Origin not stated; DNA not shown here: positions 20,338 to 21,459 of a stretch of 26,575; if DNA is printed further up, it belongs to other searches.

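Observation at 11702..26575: Uncharacterised anaerobic catabolic cluster: GntR + TTT importer + two different Mo-hydroxylases + FAH + MBL hydrolase + DRE-TIM lyase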

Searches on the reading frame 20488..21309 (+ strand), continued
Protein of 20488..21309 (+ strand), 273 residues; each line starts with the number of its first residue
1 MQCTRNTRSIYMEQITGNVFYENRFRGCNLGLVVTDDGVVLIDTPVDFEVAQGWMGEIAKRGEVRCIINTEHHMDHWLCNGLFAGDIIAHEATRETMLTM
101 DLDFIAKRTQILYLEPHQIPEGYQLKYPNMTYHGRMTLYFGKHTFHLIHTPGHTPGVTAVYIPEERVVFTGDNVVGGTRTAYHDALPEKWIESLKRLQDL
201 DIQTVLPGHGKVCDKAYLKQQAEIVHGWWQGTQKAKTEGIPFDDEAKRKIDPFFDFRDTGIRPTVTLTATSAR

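Call 86: search_protein_families(library=ncbifam, proteins=[L106:12791-13783:+, L106:13805-15256:+, L106:11266-12735:+, L106:2952-4337:+, L106:7908-8984:+, L106:9001-9936:+], max_evalue=1e-8)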
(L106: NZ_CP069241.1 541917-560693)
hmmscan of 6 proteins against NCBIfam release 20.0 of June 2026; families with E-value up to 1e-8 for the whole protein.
L106:12791-13783:+ (330 aa): 0 families

L106:13805-15256:+ (483 aa): 29 families (the best 25 are shown)
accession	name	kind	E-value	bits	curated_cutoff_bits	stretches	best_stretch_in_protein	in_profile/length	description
NF006056.0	PRK08204.1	subfamily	2.4e-109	366.1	391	1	6-451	5-445/449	hypothetical protein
NF005557.0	PRK07228.1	equivalog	6.4e-42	143.8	522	1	6-430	3-421/445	5'-deoxyadenosine deaminase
NF006549.0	PRK09045.1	equivalog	2.7e-38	131.7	540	1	6-443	10-435/444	TRZ/ATZ family hydrolase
NF006252.0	PRK08393.1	equivalog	3e-37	128.7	617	1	6-428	3-405/424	N-ethylammeline chlorohydrolase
NF004701.0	PRK06038.1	equivalog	3.4e-37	128.2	609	2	237-428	230-408/432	N-ethylammeline chlorohydrolase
NF006055.0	PRK08203.1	equivalog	1e-33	116.6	532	1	7-447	7-451/455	8-oxoguanine deaminase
NF009059.0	PRK12393.1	equivalog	8.8e-29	100.5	543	1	6-440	7-449/460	amidohydrolase family protein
NF004801.0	PRK06151.1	subfamily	3.6e-26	92.1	416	1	200-453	216-469/491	chlorohydrolase family protein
NF004995.0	PRK06380.1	subfamily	1.7e-25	89.9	567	1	20-430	16-407/418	metal-dependent hydrolase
NF006681.0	PRK09229.1-2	equivalog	1.7e-25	89.7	362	1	26-433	22-438/451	formimidoylglutamate deiminase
TIGR02967.1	guan_deamin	equivalog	5.3e-24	84.9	375.4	1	239-386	229-361/401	guanine deaminase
NF005540.0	PRK07203.1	equivalog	8e-24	84.1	444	1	6-158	2-163/444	putative aminohydrolase SsnA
NF006679.0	PRK09228.1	subfamily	7.5e-23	81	351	1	237-386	252-386/433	guanine deaminase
TIGR03314.1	Se_ssnA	subfamily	4.4e-21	75.2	455.5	1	7-158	2-162/441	putative selenium metabolism protein SsnA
NF005211.0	PRK06687.1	equivalog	6e-20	71.4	703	1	46-428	45-415/419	TRZ/ATZ family protein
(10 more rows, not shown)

L106:11266-12735:+ (489 aa): 42 families (the best 25 are shown)
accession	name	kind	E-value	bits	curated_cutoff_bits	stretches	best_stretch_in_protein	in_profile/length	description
TIGR01804.1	BADH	equivalog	1.1e-121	406.6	668.6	1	8-465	5-466/467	betaine-aldehyde dehydrogenase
NF010000.0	PRK13473.1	subfamily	8.7e-119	397.2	615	1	12-466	13-468/475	aminobutyraldehyde dehydrogenase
NF009725.0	PRK13252.1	equivalog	7e-115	384.2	593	1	11-468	17-477/488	betaine-aldehyde dehydrogenase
TIGR02299.1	HpaE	equivalog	2.9e-114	382.3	638.35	1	10-474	10-480/488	5-carboxymethyl-2-hydroxymuconate semialdehyde dehydrogenase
NF045736.1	PaDhStyDRhodo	equivalog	2.8e-110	369.1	800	1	8-457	10-464/479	phenylacetaldehyde dehydrogenase StyD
NF045735.1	PaDhStyDPseudo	equivalog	6.2e-110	368.1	850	1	8-468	10-479/483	phenylacetaldehyde dehydrogenase StyD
TIGR03216.1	OH_muco_semi_DH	equivalog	2.7e-103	346.1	693.25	1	13-464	11-473/481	2-hydroxymuconic semialdehyde dehydrogenase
TIGR01780.1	SSADH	subfamily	9.5e-103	344.5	646.35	1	20-462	1-444/448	succinate-semialdehyde dehydrogenase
NF052305.1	DioxValDhHalo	equivalog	2.3e-100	336.8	750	1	6-449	10-458/483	2,5-dioxovalerate dehydrogenase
NF006916.0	PRK09407.1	equivalog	2.3e-100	336.7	521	1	12-466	30-488/526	succinic semialdehyde dehydrogenase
NF007352.0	PRK09847.1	equivalog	4.7e-99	332.1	850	1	8-467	27-488/495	aldehyde dehydrogenase PuuC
NF042993.1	AlphKGSA_gudD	equivalog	1e-97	327.9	770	1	5-454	8-464/481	alpha-ketoglutaric semialdehyde dehydrogenase GucD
NF050026.1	AcaldDHExaC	equivalog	9.6e-97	324.7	900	1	8-468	23-491/503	acetaldehyde dehydrogenase ExaC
NF002852.0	PRK03137.1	subfamily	1.3e-91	308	648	1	14-450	48-491/514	L-glutamate gamma-semialdehyde dehydrogenase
TIGR03374.1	ABALDH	equivalog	3.9e-90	302.9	909.3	1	13-462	13-463/472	aminobutyraldehyde dehydrogenase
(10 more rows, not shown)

L106:2952-4337:+ (461 aa): 7 families
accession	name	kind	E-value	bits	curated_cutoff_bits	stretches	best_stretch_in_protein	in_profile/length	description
TIGR03860.1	FMN_nitrolo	subfamily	5.3e-128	427.4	279.7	1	23-439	13-422/422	NtaA/DmoA family FMN-dependent monooxygenase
TIGR03619.1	F420_Rv2161c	subfamily_domain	2.8e-21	76.2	166.9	1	45-305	2-237/247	TIGR03619 family F420-dependent LLM class oxidoreductase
TIGR04021.1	LLM_DMSO2_sfnG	equivalog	3.9e-18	65.9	382.95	1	94-311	68-260/350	dimethylsulfone monooxygenase SfnG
TIGR03565.1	alk_sulf_monoox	equivalog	2.4e-16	59.7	518.2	1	88-275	54-218/346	FMNH2-dependent alkanesulfonate monooxygenase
TIGR03612.1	RutA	equivalog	3.7e-16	59.6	498.3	1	92-322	70-278/355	pyrimidine utilization protein A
NF001939.1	PRK00719.1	subfamily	6.9e-16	58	510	1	88-275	54-218/373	alkanesulfonate monooxygenase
TIGR03560.1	F420_Rv1855c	subfamily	5.7e-09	36.1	231.4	0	82-280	45-223/227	TIGR03560 family F420-dependent LLM class oxidoreductase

L106:7908-8984:+ (358 aa): 7 families
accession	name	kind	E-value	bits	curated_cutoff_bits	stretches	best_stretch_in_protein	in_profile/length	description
TIGR02303.1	HpaG-C-term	equivalog_domain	2.3e-31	109.2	276.4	1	123-318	67-244/245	4-hydroxyphenylacetate degradation bifunctional isomerase/decarboxylase, C-terminal subunit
NF053535.1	DhyDRhmHlse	equivalog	1.8e-27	96.4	500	1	124-318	96-280/284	2,4-didehydro-3-deoxy-L-rhamnonate hydrolase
NF011750.0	PRK15203.1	equivalog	2.6e-23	82.5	811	1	122-318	246-424/429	4-hydroxyphenylacetate degradation bifunctional isomerase/decarboxylase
NF009399.0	PRK12764.1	equivalog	2.2e-19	69.8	444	1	122-317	44-227/501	fumarylacetoacetate hydrolase family protein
TIGR02305.1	HpaG-N-term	equivalog_domain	5.7e-16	58.6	228.65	1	123-316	33-205/205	4-hydroxyphenylacetate degradation bifunctional isomerase/decarboxylase, N-terminal subunit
TIGR01266.1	fum_ac_acetase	equivalog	1.6e-14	53.6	375.3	1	144-218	192-268/420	fumarylacetoacetase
NF007967.0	PRK10691.1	equivalog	8.2e-10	38.4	201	1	123-280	41-196/219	fumarylacetoacetate hydrolase family protein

L106:9001-9936:+ (311 aa): 4 families
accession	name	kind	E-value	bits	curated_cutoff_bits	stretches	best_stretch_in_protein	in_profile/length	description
TIGR04558.1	SoxH_rel_PQQ_1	hypoth_equivalog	1.1e-16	60.8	300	1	18-250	35-255/285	quinoprotein relay system zinc metallohydrolase 1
TIGR04559.1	SoxH_rel_PQQ_2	hypoth_equivalog_domain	1.8e-12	47.3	280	1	26-281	39-277/283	quinoprotein relay system zinc metallohydrolase 2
NF012229.1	bla_class_B_core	domain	1.5e-09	38.1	100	0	8-158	6-134/139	metallo-beta-lactamase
TIGR03413.1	GSH_gloB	equivalog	2.1e-09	37.2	200.8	0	132-206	86-160/248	hydroxyacylglutathione hydrolase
